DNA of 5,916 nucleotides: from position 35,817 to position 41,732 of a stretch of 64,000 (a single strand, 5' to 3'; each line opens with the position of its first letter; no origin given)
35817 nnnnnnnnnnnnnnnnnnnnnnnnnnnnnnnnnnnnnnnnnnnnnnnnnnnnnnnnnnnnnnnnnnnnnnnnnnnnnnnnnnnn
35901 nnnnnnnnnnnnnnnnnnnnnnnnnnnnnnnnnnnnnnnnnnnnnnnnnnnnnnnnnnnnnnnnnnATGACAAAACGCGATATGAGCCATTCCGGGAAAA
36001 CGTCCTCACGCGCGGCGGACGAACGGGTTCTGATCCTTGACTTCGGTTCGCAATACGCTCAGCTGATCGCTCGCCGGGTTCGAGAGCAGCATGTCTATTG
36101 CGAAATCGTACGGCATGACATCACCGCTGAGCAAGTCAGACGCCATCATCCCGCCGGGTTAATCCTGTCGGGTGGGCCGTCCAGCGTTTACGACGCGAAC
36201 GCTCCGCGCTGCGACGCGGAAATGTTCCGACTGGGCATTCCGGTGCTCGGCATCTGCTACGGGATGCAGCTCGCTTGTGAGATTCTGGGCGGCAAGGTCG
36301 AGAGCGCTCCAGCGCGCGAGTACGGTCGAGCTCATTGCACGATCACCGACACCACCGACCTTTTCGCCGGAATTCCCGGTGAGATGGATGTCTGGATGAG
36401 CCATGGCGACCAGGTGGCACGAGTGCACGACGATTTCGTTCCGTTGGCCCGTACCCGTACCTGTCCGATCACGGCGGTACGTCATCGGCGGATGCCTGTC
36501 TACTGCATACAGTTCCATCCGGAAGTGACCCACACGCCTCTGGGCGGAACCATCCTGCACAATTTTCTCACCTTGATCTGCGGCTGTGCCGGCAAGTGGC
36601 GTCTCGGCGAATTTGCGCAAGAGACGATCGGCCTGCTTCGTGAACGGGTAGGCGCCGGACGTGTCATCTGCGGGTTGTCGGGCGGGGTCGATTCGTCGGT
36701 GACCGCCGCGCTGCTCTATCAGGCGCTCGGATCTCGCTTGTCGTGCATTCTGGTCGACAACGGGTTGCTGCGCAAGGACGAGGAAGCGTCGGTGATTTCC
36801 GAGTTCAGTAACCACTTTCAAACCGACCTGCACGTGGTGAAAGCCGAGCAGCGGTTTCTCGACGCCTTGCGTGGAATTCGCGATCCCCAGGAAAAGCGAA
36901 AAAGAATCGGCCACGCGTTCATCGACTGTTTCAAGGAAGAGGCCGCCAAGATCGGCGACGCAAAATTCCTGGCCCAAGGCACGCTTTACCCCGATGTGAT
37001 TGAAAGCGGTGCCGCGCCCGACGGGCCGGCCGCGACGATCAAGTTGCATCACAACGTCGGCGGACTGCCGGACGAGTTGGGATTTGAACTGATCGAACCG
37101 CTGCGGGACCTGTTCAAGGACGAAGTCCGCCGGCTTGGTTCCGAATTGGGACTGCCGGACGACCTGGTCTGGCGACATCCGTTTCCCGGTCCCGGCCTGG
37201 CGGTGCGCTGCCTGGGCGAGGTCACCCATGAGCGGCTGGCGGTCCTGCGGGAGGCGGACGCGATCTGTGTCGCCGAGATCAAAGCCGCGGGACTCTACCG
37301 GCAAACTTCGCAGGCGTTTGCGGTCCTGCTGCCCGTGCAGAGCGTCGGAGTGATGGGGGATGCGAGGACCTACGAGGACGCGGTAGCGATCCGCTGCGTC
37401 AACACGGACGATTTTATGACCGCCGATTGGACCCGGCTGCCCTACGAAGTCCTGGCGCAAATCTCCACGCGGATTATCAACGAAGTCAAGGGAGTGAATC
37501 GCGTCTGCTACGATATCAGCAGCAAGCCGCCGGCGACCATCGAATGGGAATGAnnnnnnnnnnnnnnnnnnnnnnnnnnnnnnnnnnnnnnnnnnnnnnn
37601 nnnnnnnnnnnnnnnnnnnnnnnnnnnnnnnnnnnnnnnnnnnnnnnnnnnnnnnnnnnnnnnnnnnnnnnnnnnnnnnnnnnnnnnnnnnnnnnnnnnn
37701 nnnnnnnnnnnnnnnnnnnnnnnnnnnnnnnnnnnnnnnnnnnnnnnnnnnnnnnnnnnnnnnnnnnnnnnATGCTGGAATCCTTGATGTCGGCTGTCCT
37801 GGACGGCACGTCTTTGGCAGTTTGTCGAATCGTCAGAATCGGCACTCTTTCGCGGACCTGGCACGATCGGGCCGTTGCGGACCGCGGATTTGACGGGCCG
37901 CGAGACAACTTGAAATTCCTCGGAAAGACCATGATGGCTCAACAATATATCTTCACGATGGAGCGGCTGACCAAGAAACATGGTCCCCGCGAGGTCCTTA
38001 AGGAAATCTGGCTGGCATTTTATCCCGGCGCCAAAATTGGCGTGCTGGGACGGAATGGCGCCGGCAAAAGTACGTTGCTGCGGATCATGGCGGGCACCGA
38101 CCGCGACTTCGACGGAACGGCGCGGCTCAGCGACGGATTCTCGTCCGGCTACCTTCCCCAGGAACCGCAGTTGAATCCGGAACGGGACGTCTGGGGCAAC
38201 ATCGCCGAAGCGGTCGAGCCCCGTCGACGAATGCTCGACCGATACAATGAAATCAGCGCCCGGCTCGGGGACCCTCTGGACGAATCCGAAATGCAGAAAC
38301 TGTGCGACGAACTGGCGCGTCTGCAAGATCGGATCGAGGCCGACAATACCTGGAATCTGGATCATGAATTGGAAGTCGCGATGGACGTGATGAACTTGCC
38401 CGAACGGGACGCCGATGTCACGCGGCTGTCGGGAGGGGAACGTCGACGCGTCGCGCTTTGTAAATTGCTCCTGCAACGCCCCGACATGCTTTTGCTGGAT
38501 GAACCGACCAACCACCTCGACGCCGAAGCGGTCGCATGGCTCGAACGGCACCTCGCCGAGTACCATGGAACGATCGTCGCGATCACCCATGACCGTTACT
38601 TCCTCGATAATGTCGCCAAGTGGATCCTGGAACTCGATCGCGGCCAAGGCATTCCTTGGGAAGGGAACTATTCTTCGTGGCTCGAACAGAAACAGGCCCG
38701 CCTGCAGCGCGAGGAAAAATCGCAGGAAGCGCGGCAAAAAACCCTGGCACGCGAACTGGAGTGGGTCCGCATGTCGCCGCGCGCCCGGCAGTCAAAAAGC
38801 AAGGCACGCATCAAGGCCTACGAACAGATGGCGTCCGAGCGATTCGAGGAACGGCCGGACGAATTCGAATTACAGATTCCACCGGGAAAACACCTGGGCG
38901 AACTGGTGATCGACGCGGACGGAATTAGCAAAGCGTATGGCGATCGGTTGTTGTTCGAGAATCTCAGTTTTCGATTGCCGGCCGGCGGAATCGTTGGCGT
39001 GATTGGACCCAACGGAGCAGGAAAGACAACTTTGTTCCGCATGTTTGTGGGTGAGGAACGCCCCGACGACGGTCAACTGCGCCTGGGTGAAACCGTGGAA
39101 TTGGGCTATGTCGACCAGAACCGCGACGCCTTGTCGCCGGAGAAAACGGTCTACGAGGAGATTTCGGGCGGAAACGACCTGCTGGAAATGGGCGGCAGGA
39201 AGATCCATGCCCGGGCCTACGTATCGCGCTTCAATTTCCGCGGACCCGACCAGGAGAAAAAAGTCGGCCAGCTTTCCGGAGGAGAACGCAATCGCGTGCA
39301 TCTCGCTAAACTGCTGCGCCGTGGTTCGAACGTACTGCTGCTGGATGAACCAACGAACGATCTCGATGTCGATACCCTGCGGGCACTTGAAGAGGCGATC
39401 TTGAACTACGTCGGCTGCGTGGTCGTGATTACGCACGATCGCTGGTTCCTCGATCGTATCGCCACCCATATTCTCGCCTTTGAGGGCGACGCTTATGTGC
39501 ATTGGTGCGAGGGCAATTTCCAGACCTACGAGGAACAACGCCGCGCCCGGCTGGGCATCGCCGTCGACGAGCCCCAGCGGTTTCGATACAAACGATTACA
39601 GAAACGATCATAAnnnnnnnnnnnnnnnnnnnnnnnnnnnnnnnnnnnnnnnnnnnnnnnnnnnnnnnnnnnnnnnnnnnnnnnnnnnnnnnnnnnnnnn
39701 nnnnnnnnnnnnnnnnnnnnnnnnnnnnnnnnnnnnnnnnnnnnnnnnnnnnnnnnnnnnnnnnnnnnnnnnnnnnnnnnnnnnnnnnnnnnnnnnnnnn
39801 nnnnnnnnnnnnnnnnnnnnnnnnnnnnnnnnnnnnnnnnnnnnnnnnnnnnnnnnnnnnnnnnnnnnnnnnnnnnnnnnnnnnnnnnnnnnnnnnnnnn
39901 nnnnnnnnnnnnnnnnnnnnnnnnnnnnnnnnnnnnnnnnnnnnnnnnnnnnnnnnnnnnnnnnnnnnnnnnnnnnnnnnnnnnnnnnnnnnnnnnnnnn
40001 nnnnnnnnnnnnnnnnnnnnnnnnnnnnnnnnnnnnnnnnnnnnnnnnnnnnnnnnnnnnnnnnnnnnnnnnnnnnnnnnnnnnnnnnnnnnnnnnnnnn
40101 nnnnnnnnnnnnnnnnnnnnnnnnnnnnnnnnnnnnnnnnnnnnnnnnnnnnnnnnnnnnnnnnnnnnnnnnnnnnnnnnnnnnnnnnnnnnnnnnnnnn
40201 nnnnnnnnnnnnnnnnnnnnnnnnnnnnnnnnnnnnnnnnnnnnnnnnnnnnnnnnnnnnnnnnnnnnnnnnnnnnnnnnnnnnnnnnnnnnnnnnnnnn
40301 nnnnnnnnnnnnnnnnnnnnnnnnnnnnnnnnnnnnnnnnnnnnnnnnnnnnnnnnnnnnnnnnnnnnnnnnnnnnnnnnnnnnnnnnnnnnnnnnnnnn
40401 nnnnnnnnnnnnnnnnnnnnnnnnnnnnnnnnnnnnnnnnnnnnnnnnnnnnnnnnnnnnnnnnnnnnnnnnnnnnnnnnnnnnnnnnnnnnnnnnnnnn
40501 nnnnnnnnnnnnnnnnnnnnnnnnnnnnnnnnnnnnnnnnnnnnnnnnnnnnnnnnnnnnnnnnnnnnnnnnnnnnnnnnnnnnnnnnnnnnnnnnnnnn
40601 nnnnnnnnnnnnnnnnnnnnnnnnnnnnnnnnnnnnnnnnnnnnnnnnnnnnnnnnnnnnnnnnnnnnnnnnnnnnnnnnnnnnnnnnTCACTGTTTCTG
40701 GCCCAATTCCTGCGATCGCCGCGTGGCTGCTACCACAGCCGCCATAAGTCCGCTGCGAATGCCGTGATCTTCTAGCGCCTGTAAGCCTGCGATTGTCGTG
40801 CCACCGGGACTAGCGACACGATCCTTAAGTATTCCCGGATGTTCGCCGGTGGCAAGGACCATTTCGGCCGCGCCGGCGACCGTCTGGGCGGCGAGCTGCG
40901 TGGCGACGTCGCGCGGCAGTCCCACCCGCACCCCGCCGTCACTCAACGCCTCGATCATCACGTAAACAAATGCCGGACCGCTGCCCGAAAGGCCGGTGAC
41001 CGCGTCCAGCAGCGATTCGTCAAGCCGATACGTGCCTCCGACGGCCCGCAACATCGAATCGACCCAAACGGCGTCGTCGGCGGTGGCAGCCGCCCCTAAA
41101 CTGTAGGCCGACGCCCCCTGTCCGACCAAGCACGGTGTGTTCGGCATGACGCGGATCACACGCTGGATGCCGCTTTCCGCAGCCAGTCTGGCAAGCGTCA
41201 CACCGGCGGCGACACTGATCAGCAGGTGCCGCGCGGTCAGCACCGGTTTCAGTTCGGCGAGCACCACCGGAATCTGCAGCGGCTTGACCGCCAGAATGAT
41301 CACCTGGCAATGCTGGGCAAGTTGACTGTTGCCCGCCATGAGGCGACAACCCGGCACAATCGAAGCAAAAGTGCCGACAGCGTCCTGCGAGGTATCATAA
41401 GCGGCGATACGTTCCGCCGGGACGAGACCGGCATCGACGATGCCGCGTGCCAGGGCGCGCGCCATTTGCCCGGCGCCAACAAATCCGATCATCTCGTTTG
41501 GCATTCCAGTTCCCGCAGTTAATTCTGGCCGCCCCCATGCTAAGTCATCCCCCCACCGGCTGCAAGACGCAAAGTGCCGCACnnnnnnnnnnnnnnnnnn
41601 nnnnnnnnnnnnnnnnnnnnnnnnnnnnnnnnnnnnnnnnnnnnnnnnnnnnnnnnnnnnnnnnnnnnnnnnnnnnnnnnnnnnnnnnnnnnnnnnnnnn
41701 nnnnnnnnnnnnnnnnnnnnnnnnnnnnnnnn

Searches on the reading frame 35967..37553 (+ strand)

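Call 41: search_protein_families(library=ncbifam, proteins=[window:35967-37553:+], max_evalue=1e-10)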
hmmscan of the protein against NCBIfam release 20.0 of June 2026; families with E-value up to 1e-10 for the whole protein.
window:35967-37553:+ (528 aa): 21 families
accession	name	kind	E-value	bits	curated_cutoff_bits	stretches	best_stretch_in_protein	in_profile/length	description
NF000848.1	PRK00074.1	equivalog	1.3e-234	779.5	400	1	21-528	1-512/512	glutamine-hydrolyzing GMP synthase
TIGR00884.1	guaA_Cterm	equivalog_domain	1e-137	458.6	338.75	1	216-528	2-310/310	glutamine-hydrolyzing GMP synthase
TIGR00888.1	guaA_Nterm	equivalog_domain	1.7e-73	246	172.15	1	21-207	1-187/188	glutamine-hydrolyzing GMP synthase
NF001975.0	PRK00758.1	equivalog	4.5e-49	166.6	198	1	20-203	3-181/185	GMP synthase subunit A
NF011201.0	PRK14607.1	equivalog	9.3e-21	74.1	670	1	44-202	25-187/534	bifunctional anthranilate synthase component II/anthranilate phosphoribosyltransferase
NF041322.1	Anth_synII_Halo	equivalog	1.5e-20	73.7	320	1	40-202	20-188/190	anthranilate synthase component II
NF010081.0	PRK13566.1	equivalog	1.7e-20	72.9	645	1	10-200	520-716/729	anthranilate synthase component I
NF006562.0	PRK09065.1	equivalog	6.1e-20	71.8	205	1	29-196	24-199/242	glutamine amidotransferase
TIGR01815.1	TrpE-clade3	equivalog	9.6e-19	66.8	739.15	1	12-193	510-694/717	anthranilate synthase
NF005743.0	PRK07567.1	equivalog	3.2e-17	62.6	264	1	58-188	48-193/245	glutamine amidotransferase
NF005849.0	PRK07765.1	equivalog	1.7e-16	60.1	308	1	34-209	16-196/219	aminodeoxychorismate/anthranilate synthase component II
NF005799.0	PRK07649.1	equivalog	2.6e-16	59.7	327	1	50-202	32-186/195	aminodeoxychorismate/anthranilate synthase component II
TIGR01368.1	CPSaseIIsmall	equivalog_domain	1.2e-14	54.1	307.35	1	6-196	163-350/361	glutamine-hydrolyzing carbamoyl-phosphate synthase small subunit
NF009475.0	PRK12838.1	equivalog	2.8e-14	52.9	221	1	6-194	157-342/359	carbamoyl phosphate synthase small subunit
NF005367.0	PRK06895.1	equivalog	3.2e-14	53.3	265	1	85-202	67-187/190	anthranilate synthase component II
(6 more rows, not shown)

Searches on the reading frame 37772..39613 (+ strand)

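Call 11: search_protein_families(library=ncbifam, proteins=[window:37772-39613:+], max_evalue=0.00001)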
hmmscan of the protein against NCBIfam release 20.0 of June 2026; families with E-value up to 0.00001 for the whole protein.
window:37772-39613:+ (613 aa): 191 families (the best 25 are shown)
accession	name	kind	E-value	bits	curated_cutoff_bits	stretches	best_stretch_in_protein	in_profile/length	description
NF008775.0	PRK11819.1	equivalog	2.7e-274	910.9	599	1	56-610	2-555/556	energy-dependent translational throttle protein EttA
TIGR03719.1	ABC_ABC_ChvD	subfamily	7.5e-274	909.4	806.75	1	57-609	1-552/552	energy-dependent translational throttle protein EttA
NF050005.1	ABC_ATPase_Uup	equivalog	2.9e-134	448.6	900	1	69-593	12-533/636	ATP-binding cassette ATPase Uup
NF008358.0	PRK11147.1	equivalog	3.8e-125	418.6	936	1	75-594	18-534/635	ABC transporter ATP-binding protein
NF000355.4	ribo_prot_ABC_F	equivalog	5.7e-120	401.5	380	3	60-348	2-248/499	ribosomal protection-like ABC-F family protein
NF000171.1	ABCF_producer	exception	8.4e-98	328.2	800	3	62-334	5-279/541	TlrC/CarA/OleB/SrmB family ABC-F type ribosomal protection protein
NF007921.0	PRK10636.1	equivalog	5.7e-86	289.2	917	2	169-587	98-516/638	ABC transporter ATP-binding protein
NF011646.0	PRK15064.1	equivalog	8.5e-83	278.6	762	2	213-590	150-527/530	ABC-F family ATPase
NF000170.2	ABCF_Vga_all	exception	2.3e-79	267.3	725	2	364-592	255-474/521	Vga family ABC-F type ribosomal protection protein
NF000166.1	ABCF_CarA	exception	3.2e-79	266.6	1050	3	63-327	8-282/556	ABC-F type ribosomal protection protein Car(A)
NF000169.2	ABCF_Sal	exception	2.7e-75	254.1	725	2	175-564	86-495/542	Sal family ABC-F type ribosomal protection protein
NF000168.2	ABCF_Msr_all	exception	1.1e-74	251.9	680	3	380-571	297-479/487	Msr family ABC-F type ribosomal protection protein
NF043038.1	ABCF_CplR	exception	3.5e-72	243.8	780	2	364-591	270-489/544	ABC-F type ribosomal protection protein CplR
NF000514.1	ABCF_OptrA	exception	8e-69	232.6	1450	1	75-590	35-551/655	ABC-F type ribosomal protection protein OptrA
NF000167.2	ABCF_Lsa_all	exception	1.9e-63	215.1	750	4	184-344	85-238/492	Lsa family ABC-F type ribosomal protection protein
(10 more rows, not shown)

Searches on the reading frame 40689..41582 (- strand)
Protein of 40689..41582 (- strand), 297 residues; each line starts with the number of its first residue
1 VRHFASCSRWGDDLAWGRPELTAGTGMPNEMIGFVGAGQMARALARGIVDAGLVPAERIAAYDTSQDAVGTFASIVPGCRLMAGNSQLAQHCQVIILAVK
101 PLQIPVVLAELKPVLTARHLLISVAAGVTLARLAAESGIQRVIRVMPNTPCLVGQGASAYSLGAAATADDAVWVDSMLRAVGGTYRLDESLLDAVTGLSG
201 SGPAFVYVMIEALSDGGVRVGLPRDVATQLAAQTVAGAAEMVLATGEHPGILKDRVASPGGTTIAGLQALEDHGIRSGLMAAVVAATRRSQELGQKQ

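Call 11: search_protein_families(library=ncbifam, proteins=[window:40689-41582:-], max_evalue=0.00001)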
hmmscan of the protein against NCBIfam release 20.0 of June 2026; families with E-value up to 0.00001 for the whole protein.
window:40689-41582:- (297 aa): 6 families
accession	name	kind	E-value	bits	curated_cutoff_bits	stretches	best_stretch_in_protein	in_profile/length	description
TIGR00112.1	proC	equivalog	1.8e-81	273.6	196.75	1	32-293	1-263/263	pyrroline-5-carboxylate reductase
NF005813.0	PRK07679.1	exception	1.6e-55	188.5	404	1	30-295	4-270/279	pyrroline-5-carboxylate reductase ProI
NF008839.0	PRK11880.2-4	equivalog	6.7e-44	150.2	288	1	31-292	3-251/252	pyrroline-5-carboxylate reductase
NF005814.0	PRK07680.1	equivalog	5.4e-28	97.9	278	1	32-273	3-244/275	late competence protein ComER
NF005384.0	PRK06928.1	exception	3.7e-27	95.6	301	1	30-269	2-243/277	pyrroline-5-carboxylate reductase ProG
NF005063.0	PRK06476.1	equivalog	7.1e-13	48.7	254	1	31-289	2-252/258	pyrroline-5-carboxylate reductase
